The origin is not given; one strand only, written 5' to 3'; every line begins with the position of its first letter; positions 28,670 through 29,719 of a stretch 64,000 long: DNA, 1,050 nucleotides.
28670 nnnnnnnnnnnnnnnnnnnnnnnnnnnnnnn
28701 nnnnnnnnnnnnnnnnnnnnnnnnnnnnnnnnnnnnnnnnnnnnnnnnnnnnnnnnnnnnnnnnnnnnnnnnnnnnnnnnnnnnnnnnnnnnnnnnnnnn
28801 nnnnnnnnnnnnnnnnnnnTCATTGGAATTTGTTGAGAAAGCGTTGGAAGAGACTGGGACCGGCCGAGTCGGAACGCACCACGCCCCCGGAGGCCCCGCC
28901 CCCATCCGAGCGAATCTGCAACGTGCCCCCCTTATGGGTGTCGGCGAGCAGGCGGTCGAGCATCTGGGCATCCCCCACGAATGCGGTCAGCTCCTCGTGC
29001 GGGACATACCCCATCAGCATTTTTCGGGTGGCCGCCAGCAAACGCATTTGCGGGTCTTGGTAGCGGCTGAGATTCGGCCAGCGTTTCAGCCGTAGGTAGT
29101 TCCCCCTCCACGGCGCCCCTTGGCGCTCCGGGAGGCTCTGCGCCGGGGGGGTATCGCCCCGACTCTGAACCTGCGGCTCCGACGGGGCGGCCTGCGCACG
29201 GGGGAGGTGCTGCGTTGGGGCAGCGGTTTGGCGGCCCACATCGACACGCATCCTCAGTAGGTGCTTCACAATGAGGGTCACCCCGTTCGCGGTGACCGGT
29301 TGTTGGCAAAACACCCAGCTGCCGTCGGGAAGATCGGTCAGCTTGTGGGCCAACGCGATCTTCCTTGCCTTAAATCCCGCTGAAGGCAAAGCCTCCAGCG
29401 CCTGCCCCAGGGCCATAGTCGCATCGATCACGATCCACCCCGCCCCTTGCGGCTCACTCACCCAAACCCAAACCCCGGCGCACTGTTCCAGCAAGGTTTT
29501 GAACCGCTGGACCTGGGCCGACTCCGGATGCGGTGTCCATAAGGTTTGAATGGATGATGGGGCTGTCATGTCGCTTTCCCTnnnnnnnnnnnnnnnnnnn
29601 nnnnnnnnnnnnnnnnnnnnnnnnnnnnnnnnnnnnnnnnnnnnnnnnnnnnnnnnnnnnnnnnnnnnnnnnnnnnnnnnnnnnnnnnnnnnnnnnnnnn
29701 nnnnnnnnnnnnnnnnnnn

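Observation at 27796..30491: MglA-like GTPase operon with three Roadblock-like proteins and an unknown 249-aa partner, divergent from a giant PAS kinase (conservon-like but differently built)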

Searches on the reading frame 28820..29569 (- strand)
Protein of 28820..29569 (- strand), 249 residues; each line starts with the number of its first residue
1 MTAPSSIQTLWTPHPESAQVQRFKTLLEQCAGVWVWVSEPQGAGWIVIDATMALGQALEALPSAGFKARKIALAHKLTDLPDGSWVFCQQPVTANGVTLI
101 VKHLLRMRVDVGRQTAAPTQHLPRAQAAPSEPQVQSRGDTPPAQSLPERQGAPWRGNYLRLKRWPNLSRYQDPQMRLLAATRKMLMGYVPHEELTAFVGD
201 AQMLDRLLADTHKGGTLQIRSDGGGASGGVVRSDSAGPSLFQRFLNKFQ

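Call 3: search_protein_families(library=pfam, proteins=[window:28820-29569:-], max_evalue=1)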
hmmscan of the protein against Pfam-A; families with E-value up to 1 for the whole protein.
window:28820-29569:- (249 aa): 0 families

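Call 4: search_protein_families(library=ncbifam, proteins=[window:28820-29569:-], max_evalue=1)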
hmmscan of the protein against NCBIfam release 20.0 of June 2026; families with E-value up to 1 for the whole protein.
window:28820-29569:- (249 aa): 1 family
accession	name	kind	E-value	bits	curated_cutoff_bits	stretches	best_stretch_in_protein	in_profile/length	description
NF006907.0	PRK09400.1-2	equivalog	0.19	11.8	99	1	19-58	18-57/78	preprotein translocase subunit SecE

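Call 10: search_solved_structures(query=window:28820-29569:-, max_evalue=10)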
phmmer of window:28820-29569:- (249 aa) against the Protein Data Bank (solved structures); distinct sequences matched with E-value up to 10: 5.
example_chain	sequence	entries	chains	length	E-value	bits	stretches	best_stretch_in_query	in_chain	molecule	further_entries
3dkn_B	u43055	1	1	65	0.9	12.1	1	19-59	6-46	Preprotein translocase subunit secE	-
4v4n_A7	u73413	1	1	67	0.92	12.1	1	19-59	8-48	Preprotein translocase subunit SecE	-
1rh5_B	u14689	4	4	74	1.2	11.7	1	19-59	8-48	Preprotein translocase secE subunit | Preprotein translocase subunit secE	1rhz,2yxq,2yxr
4wy8_A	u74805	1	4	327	2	10.9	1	21-53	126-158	esterase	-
8y81_B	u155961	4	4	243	3.2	10.3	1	121-153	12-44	High affinity immunoglobulin epsilon receptor subunit beta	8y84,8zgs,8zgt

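Call 12: find_homologous_proteins(query=window:28820-29569:-, max_evalue=0.001)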
Query window:28820-29569:- (249 aa): 9 proteins with E <= 0.001 among 1671 candidates.
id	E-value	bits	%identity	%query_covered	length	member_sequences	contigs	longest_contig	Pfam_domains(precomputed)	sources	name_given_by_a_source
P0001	1.1e-164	564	100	100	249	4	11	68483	-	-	-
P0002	1.2e-45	174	42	97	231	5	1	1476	-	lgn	-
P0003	7.6e-42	161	39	97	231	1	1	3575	-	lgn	-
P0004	1.9e-26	111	33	99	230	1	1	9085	-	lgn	-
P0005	3.1e-25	107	33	97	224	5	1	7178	-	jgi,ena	-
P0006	4.5e-22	97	31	97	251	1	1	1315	-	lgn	-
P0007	6.0e-21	93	31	97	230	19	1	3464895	-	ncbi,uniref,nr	ncbi:hypothetical protein [Vitreoscilla filiformis]|uniref:hypothetical protein n=1 Tax=Vitreoscilla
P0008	6.3e-20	90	32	87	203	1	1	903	-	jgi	jgi:hypothetical protein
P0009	9.1e-20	89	33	92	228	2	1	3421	-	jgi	-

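Call 13: find_encoding_contigs(protein=P0007, flank=8000, max_places=3)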
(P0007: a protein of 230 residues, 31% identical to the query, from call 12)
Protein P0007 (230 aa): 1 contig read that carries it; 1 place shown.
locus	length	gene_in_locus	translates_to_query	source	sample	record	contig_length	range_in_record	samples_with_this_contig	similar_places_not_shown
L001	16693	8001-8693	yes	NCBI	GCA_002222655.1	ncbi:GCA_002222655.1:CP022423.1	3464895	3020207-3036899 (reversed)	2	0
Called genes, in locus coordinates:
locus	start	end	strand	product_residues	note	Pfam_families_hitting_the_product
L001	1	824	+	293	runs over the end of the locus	PF00701:DHDPS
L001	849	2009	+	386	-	PF06804:BamC_C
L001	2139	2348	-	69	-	-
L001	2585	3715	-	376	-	PF08007:JmjC_2, PF20514:WHD_ROXA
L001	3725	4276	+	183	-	-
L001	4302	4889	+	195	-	PF05685:Uma2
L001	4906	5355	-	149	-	PF00692:dUTPase, PF22769:DCD (weak)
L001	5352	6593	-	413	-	PF02441:Flavoprotein, PF04127:DFP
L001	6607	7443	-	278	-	PF03695:UPF0149, PF02810:SEC-C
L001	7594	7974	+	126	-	-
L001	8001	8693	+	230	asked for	-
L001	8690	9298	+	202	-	PF03029:ATP_bind_1 (faint)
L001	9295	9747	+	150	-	-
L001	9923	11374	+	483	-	PF00148:Oxidored_nitro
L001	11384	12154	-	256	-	PF00970:FAD_binding_6 (weak), PF00175:NAD_binding_1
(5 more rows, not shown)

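Call 14: find_encoding_contigs(protein=P0004, flank=8000, max_places=3)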
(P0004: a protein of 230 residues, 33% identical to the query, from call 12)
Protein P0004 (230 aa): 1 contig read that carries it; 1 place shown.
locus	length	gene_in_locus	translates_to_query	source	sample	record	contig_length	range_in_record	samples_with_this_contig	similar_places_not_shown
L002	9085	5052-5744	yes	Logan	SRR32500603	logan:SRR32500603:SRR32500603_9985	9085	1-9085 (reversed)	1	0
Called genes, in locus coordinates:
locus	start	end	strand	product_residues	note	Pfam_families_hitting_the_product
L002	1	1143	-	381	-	?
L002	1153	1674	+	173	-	-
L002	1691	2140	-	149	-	PF00692:dUTPase, PF22769:DCD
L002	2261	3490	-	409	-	PF02441:Flavoprotein, PF04127:DFP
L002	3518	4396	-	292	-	PF03695:UPF0149, PF02810:SEC-C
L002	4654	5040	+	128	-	-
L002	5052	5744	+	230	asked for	-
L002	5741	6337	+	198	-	PF03029:ATP_bind_1 (faint)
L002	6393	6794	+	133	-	-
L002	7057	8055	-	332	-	PF00072:Response_reg, PF00990:GGDEF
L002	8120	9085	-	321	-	?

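Call 15: find_encoding_contigs(protein=P0005, flank=8000, max_places=3)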
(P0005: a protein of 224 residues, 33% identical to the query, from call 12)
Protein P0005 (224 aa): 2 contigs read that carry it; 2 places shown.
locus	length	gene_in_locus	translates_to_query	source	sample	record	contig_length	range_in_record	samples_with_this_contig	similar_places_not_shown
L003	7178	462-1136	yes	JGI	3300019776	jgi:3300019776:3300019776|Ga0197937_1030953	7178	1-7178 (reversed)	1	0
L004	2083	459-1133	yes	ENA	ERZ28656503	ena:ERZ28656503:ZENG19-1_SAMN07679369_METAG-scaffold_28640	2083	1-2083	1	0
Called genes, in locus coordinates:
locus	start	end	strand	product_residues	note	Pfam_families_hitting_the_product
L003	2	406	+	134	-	?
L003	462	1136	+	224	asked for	-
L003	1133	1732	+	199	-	PF03029:ATP_bind_1 (faint)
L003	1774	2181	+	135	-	-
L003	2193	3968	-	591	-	PF02872:5_nucleotid_C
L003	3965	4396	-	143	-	PF01638:HxlR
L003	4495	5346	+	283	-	PF05368:NmrA, PF13460:NAD_binding_10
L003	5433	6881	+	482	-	PF00148:Oxidored_nitro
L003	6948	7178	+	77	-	?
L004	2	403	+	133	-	?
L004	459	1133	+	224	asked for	-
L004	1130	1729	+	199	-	PF03029:ATP_bind_1 (faint)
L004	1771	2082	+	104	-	?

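Call 26: search_solved_structures(query=A1, max_evalue=10, show_alignments=2)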
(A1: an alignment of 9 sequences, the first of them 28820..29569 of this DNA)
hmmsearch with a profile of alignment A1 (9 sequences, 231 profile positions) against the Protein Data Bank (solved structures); distinct sequences matched with E-value up to 10: 8.
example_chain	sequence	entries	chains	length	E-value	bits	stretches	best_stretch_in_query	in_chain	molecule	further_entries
4n88_B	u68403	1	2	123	0.17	14.4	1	32-56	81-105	Uncharacterized protein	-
4n80_B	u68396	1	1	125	0.18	14.4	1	32-56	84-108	Uncharacterized protein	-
4m5f_B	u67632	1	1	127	0.18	14.4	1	32-56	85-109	Uncharacterized protein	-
4luq_C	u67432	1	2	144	0.21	14.2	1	32-56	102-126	Uncharacterized protein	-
4n7s_B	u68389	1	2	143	0.21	14.1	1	32-56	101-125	inhibitor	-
3wa5_B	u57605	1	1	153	0.24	14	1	32-56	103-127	Tse3-specific immunity protein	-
8ik0_A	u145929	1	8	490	0.79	12.3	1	32-56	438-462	Stimulator of interferon genes protein,Immune protein Tsi3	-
8ik3_A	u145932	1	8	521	0.87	12.1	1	32-56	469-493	Stimulator of interferon genes protein,Immune protein Tsi3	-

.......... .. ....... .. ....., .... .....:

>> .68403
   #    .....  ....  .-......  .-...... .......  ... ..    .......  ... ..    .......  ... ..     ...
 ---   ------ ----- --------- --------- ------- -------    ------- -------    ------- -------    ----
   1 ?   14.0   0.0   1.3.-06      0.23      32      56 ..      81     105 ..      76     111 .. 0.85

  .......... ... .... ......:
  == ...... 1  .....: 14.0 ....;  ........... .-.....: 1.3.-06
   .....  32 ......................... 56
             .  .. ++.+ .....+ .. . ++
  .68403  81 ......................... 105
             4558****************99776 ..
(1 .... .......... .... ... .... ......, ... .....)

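Call 27: find_related_loci(query=A1, collection=genome_contigs, flank=8000)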
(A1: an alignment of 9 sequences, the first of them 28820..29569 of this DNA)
Query A1 (249 aa) in genome_contigs; peptide patterns used: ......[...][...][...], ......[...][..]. (x = any residue, [..] = any of these).
180 stretches matched a pattern, but none encodes a relative of the query by tblastn (E <= 1e-3).

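Call 31: predict_structure(alignment_id=A1)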
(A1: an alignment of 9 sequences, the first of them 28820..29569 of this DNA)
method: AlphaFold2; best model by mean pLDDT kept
length: 249 residues; sequences in the alignment: 9
mean_pLDDT: 75.9   pTM: 0.43
mean pLDDT of the five models: 75.9, 60.2, 58.9, 56.9, 53.2
residues with pLDDT >= 90: 99; 70-90: 72; 50-70: 23; < 50: 55
segments of 3 or more residues with pLDDT < 50: 1-4, 109-128, 133-149, 225-235
pLDDT, mean of each block of 10 residues (from residue 1): 64 92 91 85 90 76 75 89 88 90 66 43 43 41 42 90 93 88 96 93 94 94 51 52 69
secondary structure, 60 per line:
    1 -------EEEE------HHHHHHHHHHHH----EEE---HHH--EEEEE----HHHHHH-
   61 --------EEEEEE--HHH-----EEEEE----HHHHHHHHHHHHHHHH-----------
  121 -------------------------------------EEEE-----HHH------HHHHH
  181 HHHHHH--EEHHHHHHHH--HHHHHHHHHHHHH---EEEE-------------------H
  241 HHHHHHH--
elements in order: E8-11 H18-29 E34-36 E45-49 H54-59 E69-74 E85-89 H94-109 E158-161 H176-186 H191-198 H201-213 E217-220 H240-247

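Call 34: fold_search(model_id=the predicted structure, library=pdb)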
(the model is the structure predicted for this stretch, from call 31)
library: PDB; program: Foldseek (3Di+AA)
matches with E <= 10: 1058; with E <= 0.001: 0
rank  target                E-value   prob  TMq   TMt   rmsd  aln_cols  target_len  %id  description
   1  6l7p_K                1.1e-03  0.99  0.26  0.31  20.5       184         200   15  cryo-EM structure of cyanobacteria NDH-1LdelV complex (released 2020-02-19)
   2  7z0s_G                4.9e-03  0.85  0.27  0.27  20.5       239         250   15  Structure of the Escherichia coli formate hydrogenlyase complex (anaerobic preparation, without formate dehydrogenase  (released 2022-09-28)
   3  5u8m_A                5.9e-03  1.00  0.32  0.34   5.1       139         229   14  A novel family of redox sensors in the streptococci evolved from two-component response regulators (released 2017-12-20)
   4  6l7o_K                7.7e-03  0.97  0.27  0.32  20.4       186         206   16  cryo-EM structure of cyanobacteria Fd-NDH-1L complex (released 2020-02-19)
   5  9cpa_C                8.2e-03  0.96  0.26  0.28   9.8       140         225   14  Structure of a Mammalian DHX29-bound 43S Pre-initiation Complex (released 2025-07-23)
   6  7cci_A                9.3e-03  1.00  0.30  0.51   4.4       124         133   14  Acinetobacter baumannii response regulator AdeR with disordered N terminus (released 2021-06-23)
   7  1b00_A                1.1e-02  1.00  0.30  0.54   4.3       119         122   15  PHOB RECEIVER DOMAIN FROM ESCHERICHIA COLI (released 1999-11-19)
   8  3f6p                  1.1e-02  0.99  0.30  0.54   5.0       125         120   12  Crystal Structure of unphosphorelated receiver domain of YycF (released 2010-03-02)
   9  8fvy_A                1.1e-02  0.84  0.24  0.28  13.5       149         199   11  40S subunit of the Giardia lamblia 80S ribosome (released 2024-01-24)
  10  3lte_C                1.3e-02  0.99  0.29  0.53   4.5       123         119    9  CRYSTAL STRUCTURE OF RESPONSE REGULATOR (SIGNAL RECEIVER DOMAIN) FROM Bermanella marisrubri (released 2010-03-31)
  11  6xeh_MODEL_1_A        1.6e-02  0.92  0.25  0.42   8.7       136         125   10  Solution NMR Structure of DE NOVO DESIGNED Rossmann 2x3 Fold Protein r2x3_168, Northeast Structural Genomics C (released 2020-08-05)
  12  7pwo_A1               1.7e-02  0.77  0.23  0.28  10.2       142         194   13  Cryo-EM structure of Giardia lamblia ribosome at 2.75 A resolution (released 2022-04-20)
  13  3gt7                  1.8e-02  0.98  0.30  0.49   9.1       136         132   17  CRYSTAL STRUCTURE OF SIGNAL RECEIVER DOMAIN OF SIGNAL TRANSDUCTION HISTIDINE KINASE FROM Syntrophus aciditrophicus (released 2009-04-14)
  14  3gl9_B                1.9e-02  0.99  0.29  0.52   4.6       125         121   18  The structure of a histidine kinase-response regulator complex sheds light into two-component signaling and reveals a  (released 2009-10-27)
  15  1oxk_B                1.9e-02  0.99  0.27  0.47   5.7       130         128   12  Complex between YPD1 and SLN1 response regulator domain in space group P3(2) (released 2003-12-16)
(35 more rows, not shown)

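Call 36: search_protein_families(library=pfam, alignment_id=A1, max_evalue=10)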
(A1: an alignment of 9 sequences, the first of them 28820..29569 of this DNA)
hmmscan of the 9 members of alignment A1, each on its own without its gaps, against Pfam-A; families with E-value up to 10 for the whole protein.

A. member 1, window:28820-29569:- (249 aa): 0 families

B. families by the number of members that match (of 9 scanned): 0 families

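Call 40: search_protein_representatives(alignment_id=A1)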
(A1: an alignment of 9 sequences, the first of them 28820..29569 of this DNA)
Query: 9 sequences, 231 profile positions. Proteins with E-value up to 0.001 (for the whole library): 97; up to 1e-10: 77; up to 1e-30: 17. The best 97 are listed.
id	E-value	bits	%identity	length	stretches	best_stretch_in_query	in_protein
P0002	2.8e-103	360.7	-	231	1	1-231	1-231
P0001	5.6e-89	313.9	-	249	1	1-231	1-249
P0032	1.3e-84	299.6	-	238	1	7-231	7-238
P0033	2.1e-72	259.6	-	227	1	8-231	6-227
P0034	2.9e-56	206.8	-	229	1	9-230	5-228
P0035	5.8e-43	163.3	-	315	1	9-204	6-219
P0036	1.0e-42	162.5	-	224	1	8-207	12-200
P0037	1.4e-42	162.0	-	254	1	6-208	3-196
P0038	9.4e-41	156.1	-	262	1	5-230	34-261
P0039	5.8e-37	143.6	-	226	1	9-230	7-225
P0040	8.2e-37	143.1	-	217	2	9-109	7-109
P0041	6.1e-35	137.0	-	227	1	9-231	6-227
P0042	4.9e-34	134.1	-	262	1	4-215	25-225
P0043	2.1e-32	128.7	-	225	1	9-194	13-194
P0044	5.9e-32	127.3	-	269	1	7-212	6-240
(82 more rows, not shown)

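Call 42: search_protein_families(library=pfam, alignment_id=A3, max_evalue=1)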
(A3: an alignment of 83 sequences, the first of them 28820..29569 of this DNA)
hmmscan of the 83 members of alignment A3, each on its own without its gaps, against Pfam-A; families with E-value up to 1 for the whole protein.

A. member 1, window:28820-29569:- (249 aa): 0 families

B. families by the number of members that match (of 83 scanned): 35 families (the first 25 are shown)
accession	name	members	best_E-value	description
PF10152.14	CCDC53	2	0.092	Subunit CCDC53 of WASH complex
PF17258.7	DUF5324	1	0.002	Family of unknown function (DUF5324)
PF08597.15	eIF3_subunit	1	0.0021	Translation initiation factor eIF3 subunit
PF06490.17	FleQ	1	0.0064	Flagellar regulatory protein FleQ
PF01956.21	EMC3_TMCO1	1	0.011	Integral membrane protein EMC3/TMCO1-like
PF06390.17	NESP55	1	0.012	Neuroendocrine-specific golgi protein P55 (NESP55)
PF13148.11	DUF3987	1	0.013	Protein of unknown function (DUF3987)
PF00581.25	Rhodanese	1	0.02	Rhodanese-like domain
PF02993.19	MCPVI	1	0.024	Minor capsid protein VI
PF20297.4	MSSS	1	0.034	MutS2 and Smr-associated SH3 domain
PF07365.17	Toxin_8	1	0.043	Alpha conotoxin precursor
PF10513.14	EPL1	1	0.046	Enhancer of polycomb-like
PF04086.19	SRP-alpha_N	1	0.055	Signal recognition particle, alpha subunit, N-terminal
PF12390.13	Se-cys_synth_N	1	0.064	Selenocysteine synthase N terminal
PF07261.16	DnaB_2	1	0.065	Replication initiation and membrane attachment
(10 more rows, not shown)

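Call 43: search_solved_structures(query=A3, max_evalue=10, show_alignments=1)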
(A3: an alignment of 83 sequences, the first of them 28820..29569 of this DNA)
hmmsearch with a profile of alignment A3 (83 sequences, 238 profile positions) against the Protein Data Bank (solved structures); distinct sequences matched with E-value up to 10: 2.
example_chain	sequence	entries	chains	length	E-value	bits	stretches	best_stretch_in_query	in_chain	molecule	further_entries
3qa8_A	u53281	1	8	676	0.54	12.9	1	140-183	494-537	MGC80376 protein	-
3rzf_A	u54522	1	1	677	0.54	12.9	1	140-183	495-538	MGC80376 protein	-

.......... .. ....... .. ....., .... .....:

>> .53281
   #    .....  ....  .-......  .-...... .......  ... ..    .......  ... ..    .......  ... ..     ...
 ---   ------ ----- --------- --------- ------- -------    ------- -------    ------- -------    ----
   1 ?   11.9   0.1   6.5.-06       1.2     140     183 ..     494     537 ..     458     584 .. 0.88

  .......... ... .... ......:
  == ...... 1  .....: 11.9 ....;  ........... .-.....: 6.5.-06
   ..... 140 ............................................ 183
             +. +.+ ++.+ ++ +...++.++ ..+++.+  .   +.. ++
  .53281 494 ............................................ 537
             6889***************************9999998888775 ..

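Call 59: find_encoding_contigs(protein=P0001, flank=3000, max_places=4)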
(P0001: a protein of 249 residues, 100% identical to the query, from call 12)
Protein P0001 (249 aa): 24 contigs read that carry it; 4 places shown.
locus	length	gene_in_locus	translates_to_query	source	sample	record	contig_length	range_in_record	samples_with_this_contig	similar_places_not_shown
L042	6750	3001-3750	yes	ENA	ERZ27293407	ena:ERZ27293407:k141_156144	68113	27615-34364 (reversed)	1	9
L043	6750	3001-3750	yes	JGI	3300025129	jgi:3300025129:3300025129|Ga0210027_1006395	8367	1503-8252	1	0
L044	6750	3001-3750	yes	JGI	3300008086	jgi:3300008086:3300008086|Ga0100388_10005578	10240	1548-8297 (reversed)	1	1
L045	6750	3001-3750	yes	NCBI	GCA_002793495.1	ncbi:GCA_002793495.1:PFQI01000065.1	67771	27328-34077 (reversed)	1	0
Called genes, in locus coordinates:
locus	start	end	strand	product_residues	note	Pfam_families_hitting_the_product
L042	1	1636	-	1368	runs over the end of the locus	PF00989:PAS, PF08448:PAS_4, PF08447:PAS_3, PF00989:PAS, PF08448:PAS_4, PF08447:PAS_3, PF00989:PAS, PF08448:PAS_4, +15 more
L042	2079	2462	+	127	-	-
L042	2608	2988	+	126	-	-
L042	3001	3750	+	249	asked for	-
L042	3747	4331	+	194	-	PF03029:ATP_bind_1 (weak)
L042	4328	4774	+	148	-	-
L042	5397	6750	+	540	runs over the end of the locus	PF00990:GGDEF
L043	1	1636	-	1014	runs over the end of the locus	PF00989:PAS, PF08448:PAS_4, PF08447:PAS_3, PF00989:PAS, PF08448:PAS_4, PF08447:PAS_3, PF00989:PAS, PF08448:PAS_4, +13 more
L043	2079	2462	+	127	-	-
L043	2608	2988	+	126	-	-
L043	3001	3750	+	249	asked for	-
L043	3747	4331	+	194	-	PF03029:ATP_bind_1 (weak)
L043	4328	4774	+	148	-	-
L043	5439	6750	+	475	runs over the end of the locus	?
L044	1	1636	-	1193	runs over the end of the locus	?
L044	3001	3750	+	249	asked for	-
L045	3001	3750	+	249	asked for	-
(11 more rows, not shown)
